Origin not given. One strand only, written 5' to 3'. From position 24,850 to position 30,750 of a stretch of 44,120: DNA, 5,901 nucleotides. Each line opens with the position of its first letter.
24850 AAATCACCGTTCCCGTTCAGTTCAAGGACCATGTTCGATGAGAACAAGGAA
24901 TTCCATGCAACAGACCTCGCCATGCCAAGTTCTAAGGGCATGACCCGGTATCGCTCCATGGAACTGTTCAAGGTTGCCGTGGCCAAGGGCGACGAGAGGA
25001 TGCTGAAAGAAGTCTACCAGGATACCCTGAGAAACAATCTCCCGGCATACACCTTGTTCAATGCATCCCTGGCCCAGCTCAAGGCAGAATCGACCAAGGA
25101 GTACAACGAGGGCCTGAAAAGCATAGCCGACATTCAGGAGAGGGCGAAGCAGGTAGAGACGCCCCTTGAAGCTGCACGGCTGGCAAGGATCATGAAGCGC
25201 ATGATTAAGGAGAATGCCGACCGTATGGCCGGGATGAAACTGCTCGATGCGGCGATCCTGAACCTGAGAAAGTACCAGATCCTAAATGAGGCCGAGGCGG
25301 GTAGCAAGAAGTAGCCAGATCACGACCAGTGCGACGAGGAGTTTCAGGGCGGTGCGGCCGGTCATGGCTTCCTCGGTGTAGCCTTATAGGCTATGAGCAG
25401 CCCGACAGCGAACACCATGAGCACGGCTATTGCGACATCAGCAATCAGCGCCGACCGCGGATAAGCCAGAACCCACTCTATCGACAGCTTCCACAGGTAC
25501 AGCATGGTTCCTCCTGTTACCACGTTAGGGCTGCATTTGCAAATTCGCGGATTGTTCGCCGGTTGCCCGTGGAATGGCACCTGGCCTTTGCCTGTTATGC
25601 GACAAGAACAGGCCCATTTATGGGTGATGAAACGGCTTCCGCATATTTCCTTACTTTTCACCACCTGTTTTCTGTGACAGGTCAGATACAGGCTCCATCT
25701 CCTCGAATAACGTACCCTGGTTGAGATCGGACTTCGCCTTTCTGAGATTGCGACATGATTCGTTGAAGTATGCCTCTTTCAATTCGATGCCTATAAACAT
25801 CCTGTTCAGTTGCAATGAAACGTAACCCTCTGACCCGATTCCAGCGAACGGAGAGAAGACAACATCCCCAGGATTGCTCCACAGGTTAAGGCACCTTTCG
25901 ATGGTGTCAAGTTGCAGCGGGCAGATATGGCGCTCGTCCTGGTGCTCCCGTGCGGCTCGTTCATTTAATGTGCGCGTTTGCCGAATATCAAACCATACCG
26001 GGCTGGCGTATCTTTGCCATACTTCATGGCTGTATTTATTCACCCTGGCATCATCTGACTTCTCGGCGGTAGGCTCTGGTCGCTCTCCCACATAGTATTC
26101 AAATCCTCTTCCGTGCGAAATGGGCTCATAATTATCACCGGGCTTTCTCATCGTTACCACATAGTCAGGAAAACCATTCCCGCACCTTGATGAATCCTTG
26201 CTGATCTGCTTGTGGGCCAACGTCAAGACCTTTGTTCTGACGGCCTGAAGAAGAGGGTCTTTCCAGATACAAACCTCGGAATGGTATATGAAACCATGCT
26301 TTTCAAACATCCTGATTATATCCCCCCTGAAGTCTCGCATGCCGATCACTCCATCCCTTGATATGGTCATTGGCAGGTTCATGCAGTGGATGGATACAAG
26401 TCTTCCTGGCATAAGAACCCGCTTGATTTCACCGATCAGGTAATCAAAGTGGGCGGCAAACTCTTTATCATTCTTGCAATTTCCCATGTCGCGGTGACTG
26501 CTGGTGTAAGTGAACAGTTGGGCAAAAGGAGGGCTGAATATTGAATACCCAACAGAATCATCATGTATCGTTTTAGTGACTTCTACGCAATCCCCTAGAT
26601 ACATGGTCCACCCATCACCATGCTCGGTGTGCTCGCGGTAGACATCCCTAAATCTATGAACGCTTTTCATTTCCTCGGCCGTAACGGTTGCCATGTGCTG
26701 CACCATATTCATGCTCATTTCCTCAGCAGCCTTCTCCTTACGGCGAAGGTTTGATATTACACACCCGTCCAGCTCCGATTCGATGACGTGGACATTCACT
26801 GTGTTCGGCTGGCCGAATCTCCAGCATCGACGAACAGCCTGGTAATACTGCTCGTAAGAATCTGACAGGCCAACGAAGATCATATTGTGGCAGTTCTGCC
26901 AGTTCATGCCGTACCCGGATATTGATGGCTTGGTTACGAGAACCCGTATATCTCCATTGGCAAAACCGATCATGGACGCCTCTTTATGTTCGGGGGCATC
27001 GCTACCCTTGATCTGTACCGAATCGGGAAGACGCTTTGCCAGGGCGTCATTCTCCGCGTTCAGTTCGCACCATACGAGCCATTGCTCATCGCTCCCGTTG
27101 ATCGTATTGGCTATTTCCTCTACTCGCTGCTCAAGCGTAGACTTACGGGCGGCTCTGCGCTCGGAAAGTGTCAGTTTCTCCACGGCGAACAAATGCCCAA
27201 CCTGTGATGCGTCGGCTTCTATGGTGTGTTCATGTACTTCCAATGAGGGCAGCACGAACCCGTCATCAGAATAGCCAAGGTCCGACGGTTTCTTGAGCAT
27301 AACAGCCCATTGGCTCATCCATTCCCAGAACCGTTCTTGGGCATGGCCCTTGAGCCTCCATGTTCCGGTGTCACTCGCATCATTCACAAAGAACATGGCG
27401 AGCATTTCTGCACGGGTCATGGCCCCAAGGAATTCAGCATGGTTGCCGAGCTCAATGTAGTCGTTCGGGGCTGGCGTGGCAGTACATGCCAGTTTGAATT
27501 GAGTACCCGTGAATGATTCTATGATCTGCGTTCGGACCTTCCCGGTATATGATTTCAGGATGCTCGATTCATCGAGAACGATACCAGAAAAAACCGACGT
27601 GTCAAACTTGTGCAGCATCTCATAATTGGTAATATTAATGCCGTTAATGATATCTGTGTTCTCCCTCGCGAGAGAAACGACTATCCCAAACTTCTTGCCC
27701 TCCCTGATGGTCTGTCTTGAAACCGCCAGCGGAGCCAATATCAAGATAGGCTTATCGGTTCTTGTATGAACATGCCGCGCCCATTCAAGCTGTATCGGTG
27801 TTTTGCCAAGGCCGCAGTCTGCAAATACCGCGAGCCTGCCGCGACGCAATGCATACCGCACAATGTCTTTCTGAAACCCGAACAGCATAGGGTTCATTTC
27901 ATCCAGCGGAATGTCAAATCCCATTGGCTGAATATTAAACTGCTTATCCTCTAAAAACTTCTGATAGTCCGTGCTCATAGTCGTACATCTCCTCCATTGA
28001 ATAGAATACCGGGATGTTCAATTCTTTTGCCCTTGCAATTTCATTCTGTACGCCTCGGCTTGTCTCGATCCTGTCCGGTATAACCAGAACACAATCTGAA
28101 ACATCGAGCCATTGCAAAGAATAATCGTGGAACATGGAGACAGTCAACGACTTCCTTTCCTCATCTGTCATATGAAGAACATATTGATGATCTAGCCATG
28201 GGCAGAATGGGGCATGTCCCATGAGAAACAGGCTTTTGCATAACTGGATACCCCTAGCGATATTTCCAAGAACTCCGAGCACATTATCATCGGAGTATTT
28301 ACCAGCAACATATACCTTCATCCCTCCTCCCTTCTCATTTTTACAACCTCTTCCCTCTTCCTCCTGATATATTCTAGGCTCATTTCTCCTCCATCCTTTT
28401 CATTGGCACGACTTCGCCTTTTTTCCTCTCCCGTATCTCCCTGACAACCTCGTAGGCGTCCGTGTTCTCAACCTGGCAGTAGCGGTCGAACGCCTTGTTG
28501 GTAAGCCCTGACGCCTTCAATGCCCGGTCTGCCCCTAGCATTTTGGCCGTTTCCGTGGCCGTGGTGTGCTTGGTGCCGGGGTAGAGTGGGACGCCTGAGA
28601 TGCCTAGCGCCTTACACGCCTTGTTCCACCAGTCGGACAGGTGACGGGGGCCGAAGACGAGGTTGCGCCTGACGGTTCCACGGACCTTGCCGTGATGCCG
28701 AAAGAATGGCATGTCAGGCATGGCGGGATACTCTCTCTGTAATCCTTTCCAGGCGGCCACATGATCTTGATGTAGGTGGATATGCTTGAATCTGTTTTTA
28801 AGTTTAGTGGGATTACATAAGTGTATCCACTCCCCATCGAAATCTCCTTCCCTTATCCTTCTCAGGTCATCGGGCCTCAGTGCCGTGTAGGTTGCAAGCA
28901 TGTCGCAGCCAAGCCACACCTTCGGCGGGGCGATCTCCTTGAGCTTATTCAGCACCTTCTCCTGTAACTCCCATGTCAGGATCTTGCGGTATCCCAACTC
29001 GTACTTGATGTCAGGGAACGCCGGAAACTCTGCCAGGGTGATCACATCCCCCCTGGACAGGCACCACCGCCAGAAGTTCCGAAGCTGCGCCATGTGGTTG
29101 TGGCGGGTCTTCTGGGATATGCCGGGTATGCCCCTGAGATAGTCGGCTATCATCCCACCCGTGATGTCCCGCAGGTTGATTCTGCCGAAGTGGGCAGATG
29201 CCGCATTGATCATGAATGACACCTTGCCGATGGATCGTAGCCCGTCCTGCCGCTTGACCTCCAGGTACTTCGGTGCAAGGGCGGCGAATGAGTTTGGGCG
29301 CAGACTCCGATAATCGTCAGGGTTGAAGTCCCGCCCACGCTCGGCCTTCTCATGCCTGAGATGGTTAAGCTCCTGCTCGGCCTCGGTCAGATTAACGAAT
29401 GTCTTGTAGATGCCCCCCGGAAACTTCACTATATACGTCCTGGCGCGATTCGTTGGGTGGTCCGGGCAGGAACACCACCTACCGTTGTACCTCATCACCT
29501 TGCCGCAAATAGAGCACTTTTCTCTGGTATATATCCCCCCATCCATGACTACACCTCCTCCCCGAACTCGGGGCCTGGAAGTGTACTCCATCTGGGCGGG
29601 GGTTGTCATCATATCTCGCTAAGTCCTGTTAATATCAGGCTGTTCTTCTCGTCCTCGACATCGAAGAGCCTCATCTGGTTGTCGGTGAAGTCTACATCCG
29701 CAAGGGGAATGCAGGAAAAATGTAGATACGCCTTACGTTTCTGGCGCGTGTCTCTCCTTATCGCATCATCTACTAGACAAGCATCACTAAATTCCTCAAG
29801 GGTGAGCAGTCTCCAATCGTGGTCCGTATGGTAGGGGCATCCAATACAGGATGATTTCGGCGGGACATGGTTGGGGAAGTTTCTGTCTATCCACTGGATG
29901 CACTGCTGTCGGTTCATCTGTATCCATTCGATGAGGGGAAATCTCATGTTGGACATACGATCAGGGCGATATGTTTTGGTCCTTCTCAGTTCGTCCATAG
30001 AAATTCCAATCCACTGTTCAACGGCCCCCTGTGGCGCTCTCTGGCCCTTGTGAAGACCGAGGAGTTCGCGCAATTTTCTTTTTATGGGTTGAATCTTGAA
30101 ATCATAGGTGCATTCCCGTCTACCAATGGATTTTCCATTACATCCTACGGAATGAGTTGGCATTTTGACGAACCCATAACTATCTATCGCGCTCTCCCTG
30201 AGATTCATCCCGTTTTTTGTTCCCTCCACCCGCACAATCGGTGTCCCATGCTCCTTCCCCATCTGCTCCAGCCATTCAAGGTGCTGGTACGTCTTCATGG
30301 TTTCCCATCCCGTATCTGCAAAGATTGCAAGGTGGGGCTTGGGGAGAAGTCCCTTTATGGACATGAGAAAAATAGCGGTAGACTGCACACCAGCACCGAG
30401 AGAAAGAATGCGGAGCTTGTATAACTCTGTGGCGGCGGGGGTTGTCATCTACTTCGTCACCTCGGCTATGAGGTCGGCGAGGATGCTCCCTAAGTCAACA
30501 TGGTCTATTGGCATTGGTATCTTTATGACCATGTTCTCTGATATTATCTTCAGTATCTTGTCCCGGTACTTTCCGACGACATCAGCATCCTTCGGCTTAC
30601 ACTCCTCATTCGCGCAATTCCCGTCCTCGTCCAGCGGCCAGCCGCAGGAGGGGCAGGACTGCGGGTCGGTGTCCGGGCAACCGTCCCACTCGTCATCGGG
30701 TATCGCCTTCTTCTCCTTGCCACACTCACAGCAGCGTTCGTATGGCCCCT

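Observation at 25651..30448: AT-rich DNA-modification-like island at the end of the early operon: PAPS-reductase-like, recombinase-like, DUF4406-like and SNF2-methyltransferase fusion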

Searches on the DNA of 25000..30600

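Call 64: search_rna_families(source=window, start=25000, end=30600, threshold=evalue, max_evalue=10)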
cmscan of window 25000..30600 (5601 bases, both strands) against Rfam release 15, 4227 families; matches with E-value up to 10: 0.
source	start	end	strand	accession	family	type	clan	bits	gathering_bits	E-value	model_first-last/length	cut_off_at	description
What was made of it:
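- Tried and rejected: an Rfam scan of 25000-30600 at E <= 10 (call 64);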
